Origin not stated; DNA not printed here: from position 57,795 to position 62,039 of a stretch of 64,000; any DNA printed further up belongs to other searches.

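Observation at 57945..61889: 1314-aa protein with prepilin N-terminus and multiple C-terminal W-x-[IL]-D-[DN] beta-sandwich modules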

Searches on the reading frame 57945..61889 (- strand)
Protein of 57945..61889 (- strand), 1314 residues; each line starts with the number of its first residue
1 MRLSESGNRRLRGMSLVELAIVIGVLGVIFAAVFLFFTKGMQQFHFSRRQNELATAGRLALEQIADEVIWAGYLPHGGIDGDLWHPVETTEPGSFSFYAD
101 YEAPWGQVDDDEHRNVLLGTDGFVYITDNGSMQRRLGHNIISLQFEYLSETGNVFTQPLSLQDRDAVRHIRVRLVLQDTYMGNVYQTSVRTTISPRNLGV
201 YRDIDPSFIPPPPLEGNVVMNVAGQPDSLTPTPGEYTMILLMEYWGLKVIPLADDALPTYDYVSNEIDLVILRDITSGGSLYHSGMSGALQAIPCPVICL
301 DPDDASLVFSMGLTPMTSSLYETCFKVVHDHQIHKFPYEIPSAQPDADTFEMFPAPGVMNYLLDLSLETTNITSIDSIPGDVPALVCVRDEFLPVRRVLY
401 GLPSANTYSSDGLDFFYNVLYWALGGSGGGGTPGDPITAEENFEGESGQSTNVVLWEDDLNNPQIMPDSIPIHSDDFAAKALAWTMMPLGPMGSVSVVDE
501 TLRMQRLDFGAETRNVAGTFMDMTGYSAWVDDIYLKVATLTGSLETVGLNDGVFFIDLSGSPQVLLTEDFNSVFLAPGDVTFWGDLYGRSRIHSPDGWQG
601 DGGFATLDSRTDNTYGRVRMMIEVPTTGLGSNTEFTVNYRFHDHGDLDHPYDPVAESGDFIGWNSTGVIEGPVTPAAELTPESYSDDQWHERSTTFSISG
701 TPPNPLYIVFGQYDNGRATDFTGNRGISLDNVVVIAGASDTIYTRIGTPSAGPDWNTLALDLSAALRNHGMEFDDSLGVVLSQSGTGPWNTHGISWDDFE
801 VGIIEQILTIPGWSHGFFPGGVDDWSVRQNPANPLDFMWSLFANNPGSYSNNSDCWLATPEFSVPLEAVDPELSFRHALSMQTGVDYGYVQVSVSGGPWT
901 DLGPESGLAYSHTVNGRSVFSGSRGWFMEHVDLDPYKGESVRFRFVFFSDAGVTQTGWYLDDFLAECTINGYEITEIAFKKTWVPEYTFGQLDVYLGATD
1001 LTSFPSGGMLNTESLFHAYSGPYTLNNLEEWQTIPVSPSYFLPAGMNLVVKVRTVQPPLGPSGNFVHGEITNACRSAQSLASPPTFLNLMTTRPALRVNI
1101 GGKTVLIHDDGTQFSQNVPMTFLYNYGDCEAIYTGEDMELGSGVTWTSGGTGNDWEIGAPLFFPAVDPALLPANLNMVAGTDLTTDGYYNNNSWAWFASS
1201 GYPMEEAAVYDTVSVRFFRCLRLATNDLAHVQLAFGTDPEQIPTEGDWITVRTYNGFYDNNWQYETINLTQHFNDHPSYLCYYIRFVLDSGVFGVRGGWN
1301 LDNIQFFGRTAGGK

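Call 3: search_protein_families(library=pfam, proteins=[window:57945-61889:-], max_evalue=0.1)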
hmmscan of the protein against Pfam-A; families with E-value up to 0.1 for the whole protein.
window:57945-61889:- (1314 aa): 2 families
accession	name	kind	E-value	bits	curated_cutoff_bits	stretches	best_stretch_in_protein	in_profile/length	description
PF20773.4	InhA-like_MAM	-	2e-08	34.4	26.9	1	871-971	65-166/191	Immune inhibitor A-like, MAM domain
PF07963.17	N_methyl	-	0.0047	16.9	21.2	1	9-34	2-27/27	Prokaryotic N-terminal methylation motif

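Call 4: search_protein_families(library=ncbifam, proteins=[window:57945-61889:-], max_evalue=0.1)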
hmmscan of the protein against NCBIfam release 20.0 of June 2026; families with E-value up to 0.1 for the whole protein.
window:57945-61889:- (1314 aa): 4 families
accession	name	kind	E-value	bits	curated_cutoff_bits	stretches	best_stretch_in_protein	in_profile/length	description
NF038111.1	rhom_dep_M36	equivalog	1.6e-10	39.1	1700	1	851-963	1035-1161/1315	rhombosortase-dependent M36 family metallopeptidase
NF038128.1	choice_anch_J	domain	9.7e-10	38.9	30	1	847-963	55-160/162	choice-of-anchor J domain-containing protein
NF038112.1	myxo_dep_M36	subfamily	0.00054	17.2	1500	1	850-964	1029-1165/1604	myxosortase-dependent M36 family metallopeptidase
TIGR02532.1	IV_pilin_GFxxxE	domain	0.081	12.8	16.3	0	12-33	2-23/24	prepilin-type N-terminal cleavage/methylation domain-containing protein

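Call 7: find_homologous_proteins(query=window:57945-61889:-, max_evalue=0.001)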
Query window:57945-61889:- (1314 aa): 36 proteins with E <= 0.001 among 8000 candidates.
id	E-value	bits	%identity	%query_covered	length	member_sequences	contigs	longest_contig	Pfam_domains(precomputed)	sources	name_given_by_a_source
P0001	0.0e+0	2948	95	99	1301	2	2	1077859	PF20773.6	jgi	jgi:hypothetical protein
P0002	0.0e+0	1817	60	99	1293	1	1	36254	PF20773.6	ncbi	ncbi:MAG: hypothetical protein R6V62_03930 [Candidatus Fermentibacteraceae bacterium]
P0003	0.0e+0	1785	60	100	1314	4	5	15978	PF20773.6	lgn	-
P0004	0.0e+0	1761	59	100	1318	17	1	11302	PF20773.6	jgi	-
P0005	0.0e+0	1733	59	100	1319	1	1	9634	PF20773.6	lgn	-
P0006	0.0e+0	1718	59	99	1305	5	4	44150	PF20773.6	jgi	jgi:hypothetical protein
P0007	0.0e+0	1695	59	99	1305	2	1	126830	PF20773.6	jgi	jgi:hypothetical protein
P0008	0.0e+0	1688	58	100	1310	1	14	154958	PF20773.6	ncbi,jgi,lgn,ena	jgi:prepilin-type N-terminal cleavage/methylation domain-containing protein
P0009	0.0e+0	1617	56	99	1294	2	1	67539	PF20773.6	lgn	-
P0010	0.0e+0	1615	56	100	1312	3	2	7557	PF20773.6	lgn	-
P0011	0.0e+0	1609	56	100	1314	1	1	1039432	PF20773.6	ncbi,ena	-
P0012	0.0e+0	1232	52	44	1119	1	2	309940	PF20773.6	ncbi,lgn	-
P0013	0.0e+0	1114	42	99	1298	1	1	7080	PF07963.18,PF20773.6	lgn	-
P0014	0.0e+0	1112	43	99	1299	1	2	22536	PF20773.6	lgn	-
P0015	0.0e+0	1098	43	99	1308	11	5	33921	PF07963.18,PF20773.6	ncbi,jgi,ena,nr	ncbi:MAG TPA: immune inhibitor A [Candidatus Sabulitectum sp.]|nr:immune inhibitor A [Candidatus Sab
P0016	0.0e+0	1090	43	99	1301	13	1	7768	PF07963.18,PF20773.6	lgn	-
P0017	0.0e+0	1070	42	99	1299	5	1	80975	PF07963.18,PF20773.6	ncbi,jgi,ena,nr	ncbi:hypothetical protein DRQ21_04990 [Candidatus Fermentibacteria bacterium]|nr:MAG: hypothetical p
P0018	0.0e+0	1060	41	99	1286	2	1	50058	PF20773.6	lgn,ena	-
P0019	0.0e+0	1053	42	99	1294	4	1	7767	PF20773.6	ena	-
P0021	0.0e+0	1022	41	99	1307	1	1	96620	PF07963.18,PF20773.6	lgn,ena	-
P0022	0.0e+0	1015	40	99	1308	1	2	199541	PF07963.18,PF20773.6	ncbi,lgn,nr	ncbi:hypothetical protein CSA37_06295 [Candidatus Fermentibacteria bacterium]|nr:MAG: hypothetical p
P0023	1.6e-296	1005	40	99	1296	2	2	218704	PF07963.18,PF20773.6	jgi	jgi:prepilin-type N-terminal cleavage/methylation domain-containing protein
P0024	1.3e-294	999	39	99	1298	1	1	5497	PF07963.18,PF20773.6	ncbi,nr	ncbi:MAG: prepilin-type N-terminal cleavage/methylation domain-containing protein [Candidatus Fermen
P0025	4.7e-289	980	41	99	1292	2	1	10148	PF20773.6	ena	-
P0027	4.6e-219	749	44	67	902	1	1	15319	PF07963.18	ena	-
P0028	3.1e-182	627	39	42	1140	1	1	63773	PF07963.18,PF20773.6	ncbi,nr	ncbi:prepilin-type N-terminal cleavage/methylation domain-containing protein [Candidatus Fermentibac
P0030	4.5e-103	364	41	34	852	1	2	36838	-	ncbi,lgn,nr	ncbi:MAG: prepilin-type N-terminal cleavage/methylation domain-containing protein [Candidatus Fermen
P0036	8.4e-4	35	28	9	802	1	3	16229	PF00246.30,PF20773.6,PF18962.8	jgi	jgi:carboxypeptidase T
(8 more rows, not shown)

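Call 11: search_solved_structures(query=A1, max_evalue=1, show_alignments=3)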
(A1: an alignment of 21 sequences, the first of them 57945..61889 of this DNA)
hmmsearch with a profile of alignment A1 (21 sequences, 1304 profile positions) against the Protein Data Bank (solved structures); distinct sequences matched with E-value up to 1: 5.
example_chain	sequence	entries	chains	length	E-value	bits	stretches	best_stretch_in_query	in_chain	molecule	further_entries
4yu5_A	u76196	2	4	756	1.4e-05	26.3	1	842-962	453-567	Immune inhibitor A, metalloprotease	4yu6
9egp_A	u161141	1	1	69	0.0099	16.9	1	3-28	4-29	Geopilin domain 1 protein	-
7tgg_A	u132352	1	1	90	0.026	15.5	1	3-27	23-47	Geopilin domain 1 protein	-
9laa_A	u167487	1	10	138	0.049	14.6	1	4-29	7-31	Type IV pilin protein PilA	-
9lab_B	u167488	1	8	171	0.52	11.2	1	5-26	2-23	MSHA major pilin subunit MshA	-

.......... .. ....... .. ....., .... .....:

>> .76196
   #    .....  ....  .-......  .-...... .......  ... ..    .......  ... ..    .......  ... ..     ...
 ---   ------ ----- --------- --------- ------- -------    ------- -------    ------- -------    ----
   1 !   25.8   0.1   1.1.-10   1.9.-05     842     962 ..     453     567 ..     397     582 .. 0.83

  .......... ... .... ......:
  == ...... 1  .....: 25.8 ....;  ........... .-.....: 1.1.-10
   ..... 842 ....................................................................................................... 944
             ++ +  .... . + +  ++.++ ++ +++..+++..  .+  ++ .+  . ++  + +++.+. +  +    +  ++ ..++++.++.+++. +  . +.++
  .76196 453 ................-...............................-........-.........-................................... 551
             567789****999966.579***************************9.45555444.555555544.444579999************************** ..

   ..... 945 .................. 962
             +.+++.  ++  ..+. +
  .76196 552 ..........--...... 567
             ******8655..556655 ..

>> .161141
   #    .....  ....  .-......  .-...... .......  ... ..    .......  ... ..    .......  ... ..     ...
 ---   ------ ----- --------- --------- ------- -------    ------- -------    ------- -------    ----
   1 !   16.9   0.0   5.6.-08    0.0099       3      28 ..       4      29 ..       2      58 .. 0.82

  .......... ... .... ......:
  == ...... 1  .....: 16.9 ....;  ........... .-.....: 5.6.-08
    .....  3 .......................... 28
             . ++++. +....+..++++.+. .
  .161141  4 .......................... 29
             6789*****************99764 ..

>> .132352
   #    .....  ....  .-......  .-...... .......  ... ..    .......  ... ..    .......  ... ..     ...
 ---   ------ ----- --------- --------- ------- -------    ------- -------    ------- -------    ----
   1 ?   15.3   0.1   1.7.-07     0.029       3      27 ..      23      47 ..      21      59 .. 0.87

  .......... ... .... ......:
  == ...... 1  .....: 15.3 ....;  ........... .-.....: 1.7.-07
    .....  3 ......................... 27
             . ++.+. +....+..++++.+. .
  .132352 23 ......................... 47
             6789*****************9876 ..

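Call 19: find_encoding_contigs(protein=P0001, flank=10000, max_places=2)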
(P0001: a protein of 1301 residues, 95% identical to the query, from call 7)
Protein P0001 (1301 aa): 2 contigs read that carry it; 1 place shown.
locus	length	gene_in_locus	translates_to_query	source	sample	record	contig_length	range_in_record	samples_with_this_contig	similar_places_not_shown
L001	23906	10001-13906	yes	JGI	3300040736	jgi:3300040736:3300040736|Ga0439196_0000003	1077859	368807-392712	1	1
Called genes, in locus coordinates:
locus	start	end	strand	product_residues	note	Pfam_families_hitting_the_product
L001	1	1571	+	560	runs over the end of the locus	PF01368:DHH, PF02272:DHHA1, PF17768:RecJ_OB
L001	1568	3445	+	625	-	PF00270:DEAD (faint), PF13307:Helicase_C_2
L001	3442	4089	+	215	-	PF02578:Cu-oxidase_4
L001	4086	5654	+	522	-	PF23914:TPR_CcmH_CycH, PF14559:TPR_19, PF00515:TPR_1 (weak), PF07719:TPR_2 (weak), PF13371:TPR_9 (weak), PF13432:TPR_16, PF13432:TPR_16, PF14559:TPR_19, +15 more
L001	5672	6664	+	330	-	PF01018:GTP1_OBG, PF01926:MMR_HSR1, PF02421:FeoB_N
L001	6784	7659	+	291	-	PF02481:DNA_processg_A, PF17782:WHD_DprA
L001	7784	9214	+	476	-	-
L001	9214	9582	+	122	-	-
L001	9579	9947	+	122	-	-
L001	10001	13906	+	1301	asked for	PF20773:InhA-like_MAM (weak)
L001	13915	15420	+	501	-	-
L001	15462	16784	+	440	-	-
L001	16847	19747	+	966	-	PF07963:N_methyl (weak), PF20773:InhA-like_MAM (faint)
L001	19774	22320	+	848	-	PF10342:Kre9_KNH (faint)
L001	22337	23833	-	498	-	PF13487:HD_5 (faint)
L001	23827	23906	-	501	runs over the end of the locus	PF13487:HD_5, PF01966:HD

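Call 20: find_encoding_contigs(protein=P0022, flank=10000, max_places=1)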
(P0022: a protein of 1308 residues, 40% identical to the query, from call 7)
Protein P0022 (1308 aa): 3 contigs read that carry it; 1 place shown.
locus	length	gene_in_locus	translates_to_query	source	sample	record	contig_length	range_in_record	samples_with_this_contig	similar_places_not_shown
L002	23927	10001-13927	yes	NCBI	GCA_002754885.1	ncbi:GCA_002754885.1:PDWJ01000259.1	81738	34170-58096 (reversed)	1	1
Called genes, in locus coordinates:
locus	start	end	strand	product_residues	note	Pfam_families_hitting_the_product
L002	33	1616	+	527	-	PF01368:DHH, PF02272:DHHA1, PF17768:RecJ_OB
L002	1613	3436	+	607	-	PF00270:DEAD (faint), PF13307:Helicase_C_2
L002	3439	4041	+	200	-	PF02578:Cu-oxidase_4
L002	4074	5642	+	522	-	PF23914:TPR_CcmH_CycH (weak), PF13424:TPR_12 (weak), PF13432:TPR_16, PF12895:ANAPC3, PF14559:TPR_19, PF00515:TPR_1 (weak), PF13432:TPR_16, PF14559:TPR_19, +19 more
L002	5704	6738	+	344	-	PF01018:GTP1_OBG, PF01926:MMR_HSR1, PF02421:FeoB_N (weak)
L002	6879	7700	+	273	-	PF02481:DNA_processg_A, PF17782:WHD_DprA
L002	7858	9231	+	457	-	-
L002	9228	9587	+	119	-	PF07963:N_methyl (weak)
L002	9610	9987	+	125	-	PF07963:N_methyl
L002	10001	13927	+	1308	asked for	PF07963:N_methyl (weak), PF20773:InhA-like_MAM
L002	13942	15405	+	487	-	-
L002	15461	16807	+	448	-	-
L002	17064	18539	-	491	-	PF13487:HD_5 (weak)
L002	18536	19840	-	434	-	PF01966:HD, PF13487:HD_5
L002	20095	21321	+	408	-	PF02310:B12-binding, PF04055:Radical_SAM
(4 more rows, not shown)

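Call 21: find_encoding_contigs(protein=P0011, flank=10000, max_places=1)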
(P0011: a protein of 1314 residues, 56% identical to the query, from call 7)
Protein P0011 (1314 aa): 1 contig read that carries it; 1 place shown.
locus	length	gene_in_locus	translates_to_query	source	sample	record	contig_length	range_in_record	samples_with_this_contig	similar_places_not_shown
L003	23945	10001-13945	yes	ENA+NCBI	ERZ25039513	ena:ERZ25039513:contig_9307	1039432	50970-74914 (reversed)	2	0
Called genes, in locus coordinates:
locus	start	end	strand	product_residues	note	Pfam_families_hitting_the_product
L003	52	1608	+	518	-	PF01368:DHH, PF02272:DHHA1, PF17768:RecJ_OB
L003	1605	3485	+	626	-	PF00270:DEAD (faint), PF13307:Helicase_C_2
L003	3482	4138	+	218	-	PF02578:Cu-oxidase_4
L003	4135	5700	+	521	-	PF23914:TPR_CcmH_CycH, PF13432:TPR_16 (weak), PF14559:TPR_19, PF07719:TPR_2 (weak), PF13424:TPR_12 (weak), PF13432:TPR_16, PF25064:ARM_TT21_5th (weak), PF13432:TPR_16, +18 more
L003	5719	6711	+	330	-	PF01018:GTP1_OBG, PF01926:MMR_HSR1, PF02421:FeoB_N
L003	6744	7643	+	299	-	PF02481:DNA_processg_A, PF18306:LDcluster4 (faint)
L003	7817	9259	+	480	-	-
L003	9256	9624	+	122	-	-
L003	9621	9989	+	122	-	PF07963:N_methyl (faint)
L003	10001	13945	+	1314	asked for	PF20773:InhA-like_MAM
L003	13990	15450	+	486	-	-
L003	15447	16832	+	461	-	-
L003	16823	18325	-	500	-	PF13487:HD_5 (faint)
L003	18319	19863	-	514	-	PF13487:HD_5, PF01966:HD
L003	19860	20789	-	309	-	PF00188:CAP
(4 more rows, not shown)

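Call 38: search_protein_families(library=pfam, alignment_id=A1, max_evalue=0.05)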
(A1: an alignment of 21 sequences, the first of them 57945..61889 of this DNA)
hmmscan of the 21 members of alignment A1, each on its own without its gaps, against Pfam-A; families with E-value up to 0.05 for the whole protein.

A. member 1, window:57945-61889:- (1314 aa): 2 families
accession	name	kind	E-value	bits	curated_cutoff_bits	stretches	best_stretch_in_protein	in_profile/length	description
PF20773.4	InhA-like_MAM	-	2e-08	34.4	26.9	1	871-971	65-166/191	Immune inhibitor A-like, MAM domain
PF07963.17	N_methyl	-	0.0047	16.9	21.2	1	9-34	2-27/27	Prokaryotic N-terminal methylation motif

B. families by the number of members that match (of 21 scanned): 3 families
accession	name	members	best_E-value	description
PF20773.4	InhA-like_MAM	20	2.8e-11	Immune inhibitor A-like, MAM domain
PF07963.17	N_methyl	15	2.7e-07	Prokaryotic N-terminal methylation motif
PF21471.3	Reelin_subrepeat-B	6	0.0012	Reelin subrepeat B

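Call 46: search_protein_families(library=ncbifam, proteins=[L001:7784-9214:+], max_evalue=1)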
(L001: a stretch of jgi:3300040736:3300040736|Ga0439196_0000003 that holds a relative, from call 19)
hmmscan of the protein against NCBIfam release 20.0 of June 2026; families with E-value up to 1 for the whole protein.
L001:7784-9214:+ (476 aa): 0 families
